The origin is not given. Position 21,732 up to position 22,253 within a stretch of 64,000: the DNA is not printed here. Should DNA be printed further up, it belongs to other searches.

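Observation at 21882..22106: Small Cys-containing ORF conserved next to phage-type sodC in both repeat arms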

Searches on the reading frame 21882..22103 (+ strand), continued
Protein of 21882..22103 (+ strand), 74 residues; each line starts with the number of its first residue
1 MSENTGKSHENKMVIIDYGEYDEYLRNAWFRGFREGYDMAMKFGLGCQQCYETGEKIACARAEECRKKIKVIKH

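Call 64: find_homologous_proteins(query=A2, max_evalue=10)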
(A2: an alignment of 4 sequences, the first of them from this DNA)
Query A2 (4 sequences) (74 aa, profile of the alignment): 10 proteins with E <= 10 among 11 candidates.
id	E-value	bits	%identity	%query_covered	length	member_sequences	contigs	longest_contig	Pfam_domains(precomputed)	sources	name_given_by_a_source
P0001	6.1e-44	166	97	100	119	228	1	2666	-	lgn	-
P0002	7.3e-44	165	96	100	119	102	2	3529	-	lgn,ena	-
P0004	1.2e-42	161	81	100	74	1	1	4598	-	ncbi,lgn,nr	ncbi:TPA: hypothetical protein MB314_005442 [Klebsiella pneumoniae]|nr:hypothetical protein [Klebsie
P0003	1.5e-41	158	97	95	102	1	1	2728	-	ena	-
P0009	1.9e-40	154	57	95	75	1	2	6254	-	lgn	-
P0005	4.0e-32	128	95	76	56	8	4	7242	-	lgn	-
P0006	3.9e-28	115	85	81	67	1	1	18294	-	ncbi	ncbi:hypothetical protein ACRWUV_24915 [Escherichia coli]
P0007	4.6e-27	112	96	68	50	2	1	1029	-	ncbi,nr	ncbi:TPA: hypothetical protein ODM34_005405, partial [Escherichia coli]|nr:hypothetical protein [Esc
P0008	2.2e-1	29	95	28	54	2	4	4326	-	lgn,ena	-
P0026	6.7e-1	28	95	28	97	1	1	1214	-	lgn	-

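Call 75: search_protein_families(library=pfam, proteins=[L007:4616-4864:-, L007:2177-4345:+, L007:964-1134:+, L002:1401-1613:+, L007:5565-5765:-, L007:5961-6176:-], max_evalue=0.01)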
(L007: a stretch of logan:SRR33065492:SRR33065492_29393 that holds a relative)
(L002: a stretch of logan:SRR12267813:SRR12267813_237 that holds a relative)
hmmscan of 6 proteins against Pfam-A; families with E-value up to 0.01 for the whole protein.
L007:4616-4864:- (83 aa): 0 families

L007:2177-4345:+ (723 aa): 1 family
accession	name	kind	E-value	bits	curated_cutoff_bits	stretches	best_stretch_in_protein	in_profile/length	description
PF00141.28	peroxidase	-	1.5e-69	234.9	27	2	89-393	11-237/237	Peroxidase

L007:964-1134:+ (57 aa): 2 families
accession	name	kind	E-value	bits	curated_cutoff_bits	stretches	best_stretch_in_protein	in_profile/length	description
PF13333.12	rve_2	-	0.0023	18.5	22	1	27-57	1-31/56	Integrase core domain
PF13683.12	rve_3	-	0.0049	17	26.5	1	15-53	8-46/67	Integrase core domain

L002:1401-1613:+ (71 aa): 0 families

L007:5565-5765:- (67 aa): 0 families

L007:5961-6176:- (72 aa): 0 families

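Call 77: fold_search(model_id=the predicted structure, library=viral)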
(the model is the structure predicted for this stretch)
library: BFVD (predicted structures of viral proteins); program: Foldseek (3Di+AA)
matches with E <= 10: 341; with E <= 0.001: 0
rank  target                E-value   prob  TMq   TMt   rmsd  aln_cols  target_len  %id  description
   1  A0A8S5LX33            1.7e-01  0.97  0.53  0.47   6.6        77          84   18  Uncharacterized protein [Myoviridae sp. ctZgq1]
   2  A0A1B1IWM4            6.3e-01  0.98  0.62  0.42   3.6        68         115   12  (no name in the UniProt tables at hand)
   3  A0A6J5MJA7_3          6.6e-01  0.91  0.56  0.04  13.9        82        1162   16  EF-hand domain-containing protein [uncultured Caudovirales phage]
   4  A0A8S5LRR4            7.4e-01  0.33  0.34  0.17   9.9        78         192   17  (no name in the UniProt tables at hand)
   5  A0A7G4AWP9            7.9e-01  0.99  0.64  0.72   1.6        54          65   18  (no name in the UniProt tables at hand)
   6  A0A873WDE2            8.8e-01  0.84  0.56  0.26   6.2        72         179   17  DUF6321 domain-containing protein [Synechococcus phage S-H38]
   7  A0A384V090            9.9e-01  0.75  0.48  0.13  14.9        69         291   25  (no name in the UniProt tables at hand)
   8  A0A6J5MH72            9.9e-01  0.38  0.37  0.20  11.4        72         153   17  Uncharacterized protein [uncultured Caudovirales phage]
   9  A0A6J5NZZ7            1.1e+00  0.57  0.39  0.45   2.8        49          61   22  Uncharacterized protein [uncultured Caudovirales phage]
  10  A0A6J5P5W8            1.2e+00  0.96  0.65  0.39   2.9        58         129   16  Uncharacterized protein [uncultured Caudovirales phage]
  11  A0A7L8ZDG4            1.4e+00  0.69  0.48  0.41   6.2        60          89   18  Uncharacterized protein [Microbacterium phage GardenState]
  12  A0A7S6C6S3            1.6e+00  0.57  0.45  0.53   3.3        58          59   14  (no name in the UniProt tables at hand)
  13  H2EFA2                1.6e+00  0.25  0.31  0.32   6.2        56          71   21  Uncharacterized protein [Moumouvirus sp. 'Monve']
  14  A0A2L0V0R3            1.6e+00  0.18  0.31  0.26   6.9        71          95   21  Uncharacterized protein [Agrobacterium phage Atu_ph07]
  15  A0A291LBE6            1.7e+00  0.69  0.50  0.58   6.0        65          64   11  Uncharacterized protein [Klebsiella phage vB_KpnS_IME279]
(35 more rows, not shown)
